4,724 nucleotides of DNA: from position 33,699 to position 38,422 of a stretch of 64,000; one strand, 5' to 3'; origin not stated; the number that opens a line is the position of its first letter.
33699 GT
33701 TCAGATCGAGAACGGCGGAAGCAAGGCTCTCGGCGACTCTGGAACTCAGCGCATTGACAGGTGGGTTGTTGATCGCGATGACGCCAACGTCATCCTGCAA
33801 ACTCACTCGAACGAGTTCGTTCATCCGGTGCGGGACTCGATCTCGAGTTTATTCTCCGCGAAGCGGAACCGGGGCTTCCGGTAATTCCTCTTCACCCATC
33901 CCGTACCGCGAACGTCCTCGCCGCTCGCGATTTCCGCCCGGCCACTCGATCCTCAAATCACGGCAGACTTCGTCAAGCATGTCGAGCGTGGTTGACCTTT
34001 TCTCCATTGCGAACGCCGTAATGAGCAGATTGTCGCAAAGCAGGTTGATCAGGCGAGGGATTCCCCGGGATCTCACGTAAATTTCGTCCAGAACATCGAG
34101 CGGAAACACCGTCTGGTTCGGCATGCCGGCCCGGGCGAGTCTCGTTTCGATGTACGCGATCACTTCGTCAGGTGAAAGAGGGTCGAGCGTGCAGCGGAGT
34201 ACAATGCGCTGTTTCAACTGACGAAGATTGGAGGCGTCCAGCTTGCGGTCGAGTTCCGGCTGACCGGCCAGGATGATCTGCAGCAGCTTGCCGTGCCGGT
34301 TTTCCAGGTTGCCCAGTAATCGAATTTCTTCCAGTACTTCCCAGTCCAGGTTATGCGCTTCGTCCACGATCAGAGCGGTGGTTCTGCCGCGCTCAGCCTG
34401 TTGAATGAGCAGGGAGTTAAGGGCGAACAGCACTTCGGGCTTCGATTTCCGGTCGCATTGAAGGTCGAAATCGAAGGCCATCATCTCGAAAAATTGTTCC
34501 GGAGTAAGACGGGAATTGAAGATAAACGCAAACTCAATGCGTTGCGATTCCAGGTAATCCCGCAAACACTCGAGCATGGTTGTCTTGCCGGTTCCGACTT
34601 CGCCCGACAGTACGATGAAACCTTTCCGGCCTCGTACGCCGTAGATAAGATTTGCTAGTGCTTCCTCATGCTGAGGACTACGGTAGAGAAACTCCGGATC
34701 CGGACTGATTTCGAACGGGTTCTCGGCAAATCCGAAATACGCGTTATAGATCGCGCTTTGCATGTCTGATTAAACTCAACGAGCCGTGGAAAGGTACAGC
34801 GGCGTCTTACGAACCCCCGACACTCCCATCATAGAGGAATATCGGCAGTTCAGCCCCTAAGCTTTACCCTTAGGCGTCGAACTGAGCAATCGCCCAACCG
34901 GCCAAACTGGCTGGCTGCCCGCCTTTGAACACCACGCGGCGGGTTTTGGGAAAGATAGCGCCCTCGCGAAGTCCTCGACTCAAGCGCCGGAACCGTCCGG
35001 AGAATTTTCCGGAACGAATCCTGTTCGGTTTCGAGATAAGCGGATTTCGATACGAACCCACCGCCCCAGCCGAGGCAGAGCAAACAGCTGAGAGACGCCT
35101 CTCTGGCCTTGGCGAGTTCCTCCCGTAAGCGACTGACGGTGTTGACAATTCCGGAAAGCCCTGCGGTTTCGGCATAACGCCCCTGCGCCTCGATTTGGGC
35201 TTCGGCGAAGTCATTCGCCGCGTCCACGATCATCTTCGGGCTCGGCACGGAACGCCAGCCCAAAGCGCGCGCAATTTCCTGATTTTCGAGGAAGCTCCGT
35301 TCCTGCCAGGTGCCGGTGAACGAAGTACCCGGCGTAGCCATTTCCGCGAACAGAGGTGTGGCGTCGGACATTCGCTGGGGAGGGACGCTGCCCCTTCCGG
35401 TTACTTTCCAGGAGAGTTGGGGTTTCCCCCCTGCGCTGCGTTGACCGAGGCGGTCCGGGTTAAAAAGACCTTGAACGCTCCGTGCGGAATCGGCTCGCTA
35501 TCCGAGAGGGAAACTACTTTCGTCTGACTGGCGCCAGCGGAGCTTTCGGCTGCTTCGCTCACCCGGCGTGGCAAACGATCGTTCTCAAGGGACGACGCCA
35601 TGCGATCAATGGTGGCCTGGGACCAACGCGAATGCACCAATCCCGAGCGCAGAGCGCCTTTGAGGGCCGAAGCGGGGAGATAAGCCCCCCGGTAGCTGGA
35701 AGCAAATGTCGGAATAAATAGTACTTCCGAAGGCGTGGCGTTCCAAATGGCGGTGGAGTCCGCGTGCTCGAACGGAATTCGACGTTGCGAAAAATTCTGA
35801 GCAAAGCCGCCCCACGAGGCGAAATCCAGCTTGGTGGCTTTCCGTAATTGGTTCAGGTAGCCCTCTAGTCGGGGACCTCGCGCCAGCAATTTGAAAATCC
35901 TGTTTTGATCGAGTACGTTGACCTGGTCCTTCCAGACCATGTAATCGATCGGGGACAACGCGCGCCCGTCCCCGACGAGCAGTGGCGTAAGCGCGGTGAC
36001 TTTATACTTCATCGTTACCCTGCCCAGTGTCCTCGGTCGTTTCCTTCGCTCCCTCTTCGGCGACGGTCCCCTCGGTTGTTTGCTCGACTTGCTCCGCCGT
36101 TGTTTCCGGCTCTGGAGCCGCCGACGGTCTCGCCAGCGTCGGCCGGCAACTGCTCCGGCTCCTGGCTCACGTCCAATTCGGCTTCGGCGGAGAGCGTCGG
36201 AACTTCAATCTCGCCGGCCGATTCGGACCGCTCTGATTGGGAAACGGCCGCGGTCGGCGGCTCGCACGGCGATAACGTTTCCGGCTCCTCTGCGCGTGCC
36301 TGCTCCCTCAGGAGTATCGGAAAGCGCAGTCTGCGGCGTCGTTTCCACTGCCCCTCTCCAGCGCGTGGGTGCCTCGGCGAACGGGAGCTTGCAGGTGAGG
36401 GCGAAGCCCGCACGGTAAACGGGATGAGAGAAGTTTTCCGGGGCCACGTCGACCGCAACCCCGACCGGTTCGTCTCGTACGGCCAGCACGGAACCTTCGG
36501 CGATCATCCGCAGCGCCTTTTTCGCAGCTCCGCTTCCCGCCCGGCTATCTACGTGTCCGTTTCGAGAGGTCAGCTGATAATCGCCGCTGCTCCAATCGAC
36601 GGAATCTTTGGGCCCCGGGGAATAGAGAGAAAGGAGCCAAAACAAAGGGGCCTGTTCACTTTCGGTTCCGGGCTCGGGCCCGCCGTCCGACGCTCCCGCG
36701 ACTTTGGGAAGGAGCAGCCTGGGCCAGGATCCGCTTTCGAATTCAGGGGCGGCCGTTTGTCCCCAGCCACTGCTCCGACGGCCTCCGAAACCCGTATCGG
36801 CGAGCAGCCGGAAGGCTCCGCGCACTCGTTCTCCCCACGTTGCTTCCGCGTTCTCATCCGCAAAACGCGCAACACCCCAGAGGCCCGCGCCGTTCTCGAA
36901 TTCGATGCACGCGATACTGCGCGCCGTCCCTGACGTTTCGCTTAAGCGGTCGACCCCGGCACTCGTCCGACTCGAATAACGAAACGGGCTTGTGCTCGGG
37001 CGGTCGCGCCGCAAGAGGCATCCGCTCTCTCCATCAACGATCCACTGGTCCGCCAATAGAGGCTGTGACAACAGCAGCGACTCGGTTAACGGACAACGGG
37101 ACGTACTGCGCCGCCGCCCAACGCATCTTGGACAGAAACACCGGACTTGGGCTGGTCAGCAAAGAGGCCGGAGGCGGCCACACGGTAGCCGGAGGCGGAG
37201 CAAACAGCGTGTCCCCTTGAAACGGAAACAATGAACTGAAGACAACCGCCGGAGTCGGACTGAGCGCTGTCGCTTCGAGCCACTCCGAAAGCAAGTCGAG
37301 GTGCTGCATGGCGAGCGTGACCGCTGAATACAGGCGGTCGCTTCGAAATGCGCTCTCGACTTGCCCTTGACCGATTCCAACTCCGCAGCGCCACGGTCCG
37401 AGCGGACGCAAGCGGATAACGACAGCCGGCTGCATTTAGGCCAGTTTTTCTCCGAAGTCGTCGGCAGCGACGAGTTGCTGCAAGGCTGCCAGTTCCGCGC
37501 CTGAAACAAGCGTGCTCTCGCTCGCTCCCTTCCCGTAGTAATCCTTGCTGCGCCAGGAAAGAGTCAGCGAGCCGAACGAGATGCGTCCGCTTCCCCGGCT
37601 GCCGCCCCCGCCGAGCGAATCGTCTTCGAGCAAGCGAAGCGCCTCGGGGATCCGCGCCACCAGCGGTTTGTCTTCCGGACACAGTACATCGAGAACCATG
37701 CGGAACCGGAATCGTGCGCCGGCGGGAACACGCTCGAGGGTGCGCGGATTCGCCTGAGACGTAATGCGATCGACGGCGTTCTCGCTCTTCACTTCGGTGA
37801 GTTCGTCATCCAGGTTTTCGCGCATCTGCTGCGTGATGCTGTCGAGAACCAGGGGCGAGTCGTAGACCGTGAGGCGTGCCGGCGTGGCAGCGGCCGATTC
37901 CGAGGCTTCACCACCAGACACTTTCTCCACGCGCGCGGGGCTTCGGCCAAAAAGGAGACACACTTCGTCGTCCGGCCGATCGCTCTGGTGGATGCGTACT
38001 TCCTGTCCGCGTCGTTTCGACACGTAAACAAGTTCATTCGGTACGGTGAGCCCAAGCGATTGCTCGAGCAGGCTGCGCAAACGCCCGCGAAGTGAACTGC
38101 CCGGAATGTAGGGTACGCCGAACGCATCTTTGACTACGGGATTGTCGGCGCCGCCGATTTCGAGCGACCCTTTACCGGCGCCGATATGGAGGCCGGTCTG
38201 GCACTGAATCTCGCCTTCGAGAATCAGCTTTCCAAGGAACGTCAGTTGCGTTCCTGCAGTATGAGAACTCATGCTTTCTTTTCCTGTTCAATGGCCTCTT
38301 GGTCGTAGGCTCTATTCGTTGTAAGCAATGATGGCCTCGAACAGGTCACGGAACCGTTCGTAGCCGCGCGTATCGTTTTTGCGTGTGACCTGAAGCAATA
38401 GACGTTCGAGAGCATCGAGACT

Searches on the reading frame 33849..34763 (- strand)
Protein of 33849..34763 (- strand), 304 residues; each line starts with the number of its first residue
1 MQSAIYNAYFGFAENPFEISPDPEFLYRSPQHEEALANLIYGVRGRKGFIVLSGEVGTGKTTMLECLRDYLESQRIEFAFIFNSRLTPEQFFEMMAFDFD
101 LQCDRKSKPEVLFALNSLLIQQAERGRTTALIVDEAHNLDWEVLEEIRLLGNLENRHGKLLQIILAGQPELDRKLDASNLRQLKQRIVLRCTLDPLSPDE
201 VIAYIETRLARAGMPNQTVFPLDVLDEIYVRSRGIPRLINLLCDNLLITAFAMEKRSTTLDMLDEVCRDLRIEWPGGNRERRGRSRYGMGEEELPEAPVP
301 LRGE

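Call 5: search_protein_families(library=pfam, proteins=[window:33849-34763:-], max_evalue=0.1)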
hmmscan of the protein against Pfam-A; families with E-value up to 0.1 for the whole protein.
window:33849-34763:- (304 aa): 22 families
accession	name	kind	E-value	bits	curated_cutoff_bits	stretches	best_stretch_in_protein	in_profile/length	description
PF13401.12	AAA_22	-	2.9e-26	92.7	27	1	45-175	3-130/130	AAA domain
PF13191.12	AAA_16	-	2.4e-10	41.6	32.6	1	28-160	5-164/167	AAA ATPase domain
PF24883.2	NPHP3_N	-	0.00024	21.8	24.8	1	47-85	22-60/164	Nephrocystin 3, N-terminal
PF13604.12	AAA_30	-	0.00036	20.8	27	1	46-145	17-106/191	AAA domain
PF07728.20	AAA_5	-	0.00064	20.2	22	1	50-147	2-86/139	AAA domain (dynein-related subfamily)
PF07693.20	KAP_NTPase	-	0.00074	19.3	20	1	34-81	6-54/293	KAP family P-loop domain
PF04851.21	ResIII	-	0.00097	19.5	22.5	1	32-140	8-138/164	Type III restriction enzyme, res subunit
PF13245.12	AAA_19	-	0.0014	19.3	25.1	1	48-156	12-117/134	AAA domain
PF20720.3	nSTAND3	-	0.0028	17.8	27.2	1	46-83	16-52/155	Novel STAND NTPase 3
PF25201.1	nSTAND6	-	0.0039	17.7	27.7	1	46-139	17-113/148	Novel STAND NTPase 6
PF13481.12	AAA_25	-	0.0052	16.9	27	1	32-64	18-50/195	AAA domain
PF25199.1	nSTAND_NTPase5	-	0.0074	16.6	34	0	42-64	36-58/145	Novel STAND NTPase 5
PF13476.12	AAA_23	-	0.0085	17.2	27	1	47-68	19-40/201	AAA domain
PF13173.12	AAA_14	-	0.0085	16.5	27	1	49-167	4-97/129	AAA domain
PF05729.18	NACHT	-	0.0089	16.3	26.7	1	50-174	3-135/167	NACHT domain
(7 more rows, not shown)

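Call 6: search_protein_families(library=ncbifam, proteins=[window:33849-34763:-], max_evalue=0.1)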
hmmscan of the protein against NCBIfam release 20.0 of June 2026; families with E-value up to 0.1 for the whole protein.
window:33849-34763:- (304 aa): 11 families
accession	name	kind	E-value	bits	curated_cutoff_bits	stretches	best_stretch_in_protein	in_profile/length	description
TIGR03015.1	pepcterm_ATPase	hypoth_equivalog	1.8e-87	293.2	324.5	1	5-272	1-268/269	XrtA/PEP-CTERM system-associated ATPase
NF038181.1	reg_ATPase_IniR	equivalog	0.003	15.9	750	0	50-73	22-45/827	isoniazid response ATPase/transcriptional regulator IniR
NF010340.0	PRK13768.1-2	equivalog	0.0094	15.7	293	1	49-79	5-35/265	GTPase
NF041000.1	ATPase_ComGA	equivalog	0.0096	14.9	300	1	41-69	122-150/267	competence type IV pilus ATPase ComGA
TIGR03420.1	DnaA_homol_Hda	equivalog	0.01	15.4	194.8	0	31-81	21-72/226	DnaA regulatory inactivator Hda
TIGR03903.1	TOMM_kin_cyc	equivalog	0.017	12.9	705.75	0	110-249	618-740/1267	TOMM system kinase/cyclase fusion protein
TIGR00150.1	T6A_YjeE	equivalog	0.026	14.4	60.1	1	47-75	22-50/135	tRNA (adenosine(37)-N6)-threonylcarbamoyltransferase complex ATPase subunit type 1 TsaE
NF010342.0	PRK13768.1-5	equivalog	0.03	14.2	414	1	49-81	3-35/255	GTPase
NF010341.0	PRK13768.1-3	equivalog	0.039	13.6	355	1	48-81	3-36/257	GTPase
NF041063.1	DpdF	equivalog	0.057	12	550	1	113-137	256-280/813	protein DpdF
TIGR01420.1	pilT_fam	subfamily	0.088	12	319.1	0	45-75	120-150/343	PilT/PilU family type 4a pilus ATPase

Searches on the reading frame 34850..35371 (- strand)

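Call 5: search_protein_families(library=pfam, proteins=[window:34850-35371:-], max_evalue=0.1)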
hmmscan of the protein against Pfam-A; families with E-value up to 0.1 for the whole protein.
window:34850-35371:- (173 aa): 0 families

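Call 6: search_protein_families(library=ncbifam, proteins=[window:34850-35371:-], max_evalue=0.1)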
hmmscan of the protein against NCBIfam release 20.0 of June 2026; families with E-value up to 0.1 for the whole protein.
window:34850-35371:- (173 aa): 1 family
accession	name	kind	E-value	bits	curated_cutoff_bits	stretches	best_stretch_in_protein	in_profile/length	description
TIGR01899.1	cas_TM1807_csm5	equivalog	0.0035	16.9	38.3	1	4-126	208-330/364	type III-A CRISPR-associated RAMP protein Csm5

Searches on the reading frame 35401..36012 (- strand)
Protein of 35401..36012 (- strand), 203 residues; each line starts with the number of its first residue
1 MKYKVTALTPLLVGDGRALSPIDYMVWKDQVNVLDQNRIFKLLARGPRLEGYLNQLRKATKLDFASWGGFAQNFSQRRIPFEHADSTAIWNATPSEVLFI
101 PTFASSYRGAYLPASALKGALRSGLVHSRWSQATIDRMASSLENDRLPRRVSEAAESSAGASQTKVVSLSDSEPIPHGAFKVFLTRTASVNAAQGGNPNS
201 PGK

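Call 5: search_protein_families(library=pfam, proteins=[window:35401-36012:-], max_evalue=0.1)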
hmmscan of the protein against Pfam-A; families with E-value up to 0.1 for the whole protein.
window:35401-36012:- (203 aa): 1 family
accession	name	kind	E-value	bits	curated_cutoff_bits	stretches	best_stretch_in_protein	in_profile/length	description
PF03787.20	RAMPs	-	6.9e-06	27.1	22.1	1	4-178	1-95/189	RAMP superfamily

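Call 6: search_protein_families(library=ncbifam, proteins=[window:35401-36012:-], max_evalue=0.1)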
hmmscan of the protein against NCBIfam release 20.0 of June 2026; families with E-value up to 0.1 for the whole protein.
window:35401-36012:- (203 aa): 1 family
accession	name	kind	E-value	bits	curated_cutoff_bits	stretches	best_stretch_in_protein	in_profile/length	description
TIGR01899.1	cas_TM1807_csm5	equivalog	9.2e-09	35.3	38.3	1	5-128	3-128/364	type III-A CRISPR-associated RAMP protein Csm5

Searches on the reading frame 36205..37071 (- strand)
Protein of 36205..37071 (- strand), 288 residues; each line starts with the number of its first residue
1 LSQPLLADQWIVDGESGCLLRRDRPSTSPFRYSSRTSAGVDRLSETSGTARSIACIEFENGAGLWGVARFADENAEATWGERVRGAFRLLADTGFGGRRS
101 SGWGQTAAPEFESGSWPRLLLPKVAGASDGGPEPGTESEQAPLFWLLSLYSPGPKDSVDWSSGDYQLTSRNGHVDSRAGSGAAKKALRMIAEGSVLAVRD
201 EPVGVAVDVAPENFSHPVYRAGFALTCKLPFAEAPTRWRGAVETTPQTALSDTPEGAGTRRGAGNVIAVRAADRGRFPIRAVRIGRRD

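Call 5: search_protein_families(library=pfam, proteins=[window:36205-37071:-], max_evalue=0.1)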
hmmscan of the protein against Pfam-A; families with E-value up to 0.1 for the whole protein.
window:36205-37071:- (288 aa): 1 family
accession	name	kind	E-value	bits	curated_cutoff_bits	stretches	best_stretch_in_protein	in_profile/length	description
PF17953.6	Csm4_C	-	1.4e-15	57.4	25.9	1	140-228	2-90/91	CRISPR Csm4 C-terminal domain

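Call 6: search_protein_families(library=ncbifam, proteins=[window:36205-37071:-], max_evalue=0.1)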
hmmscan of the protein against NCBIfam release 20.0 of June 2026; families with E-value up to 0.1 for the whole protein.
window:36205-37071:- (288 aa): 1 family
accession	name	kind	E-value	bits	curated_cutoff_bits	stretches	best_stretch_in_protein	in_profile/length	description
TIGR01903.2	cas5_csm4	equivalog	7.2e-25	87.9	55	1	25-228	126-303/304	type III-A CRISPR-associated RAMP protein Csm4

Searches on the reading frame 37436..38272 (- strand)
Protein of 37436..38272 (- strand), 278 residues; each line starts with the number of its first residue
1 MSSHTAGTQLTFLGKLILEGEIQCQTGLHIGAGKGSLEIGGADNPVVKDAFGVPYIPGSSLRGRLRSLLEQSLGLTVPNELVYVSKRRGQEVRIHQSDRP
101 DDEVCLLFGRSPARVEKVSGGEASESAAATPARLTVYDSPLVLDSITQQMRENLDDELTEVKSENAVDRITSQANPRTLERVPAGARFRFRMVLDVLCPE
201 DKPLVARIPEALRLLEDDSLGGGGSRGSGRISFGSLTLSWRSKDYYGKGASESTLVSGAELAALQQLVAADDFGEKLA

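Call 5: search_protein_families(library=pfam, proteins=[window:37436-38272:-], max_evalue=0.1)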
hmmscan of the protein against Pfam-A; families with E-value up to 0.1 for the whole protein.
window:37436-38272:- (278 aa): 1 family
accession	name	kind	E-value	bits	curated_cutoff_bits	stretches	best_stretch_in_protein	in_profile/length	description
PF03787.20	RAMPs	-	5e-20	73.3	22.1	1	22-231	2-188/189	RAMP superfamily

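Call 6: search_protein_families(library=ncbifam, proteins=[window:37436-38272:-], max_evalue=0.1)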
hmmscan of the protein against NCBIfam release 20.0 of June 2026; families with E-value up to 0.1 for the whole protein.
window:37436-38272:- (278 aa): 8 families
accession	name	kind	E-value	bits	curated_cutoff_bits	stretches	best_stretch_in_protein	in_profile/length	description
TIGR02582.1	cas7_TM1809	equivalog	3.1e-59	200.4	90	1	15-233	3-203/203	type III-A CRISPR-associated RAMP protein Csm3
TIGR02581.1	cas_cyan_RAMP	equivalog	9.6e-18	64.6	108.05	2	17-74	5-61/216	type III CRISPR-associated RAMP protein Csx7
TIGR02580.1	cas_RAMP_Cmr4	equivalog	1.4e-09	38.2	87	1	23-72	6-54/283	type III-B CRISPR module RAMP protein Cmr4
TIGR01898.1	cas_TM1791_cmr6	equivalog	4e-05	23.9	51.1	1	47-193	25-159/195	type III-B CRISPR module RAMP protein Cmr6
TIGR03115.2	cas7_csf2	equivalog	0.00011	21.6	130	1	157-245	219-305/346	type IV CRISPR-associated protein Csf2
TIGR03986.1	TIGR03986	equivalog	0.00023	20.7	161.35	1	21-70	39-89/568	TIGR03986 family type III CRISPR-associated RAMP protein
TIGR01899.1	cas_TM1807_csm5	equivalog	0.011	15.2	38.3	1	52-73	108-129/364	type III-A CRISPR-associated RAMP protein Csm5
TIGR01903.2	cas5_csm4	equivalog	0.018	14.4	55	1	157-240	131-213/304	type III-A CRISPR-associated RAMP protein Csm4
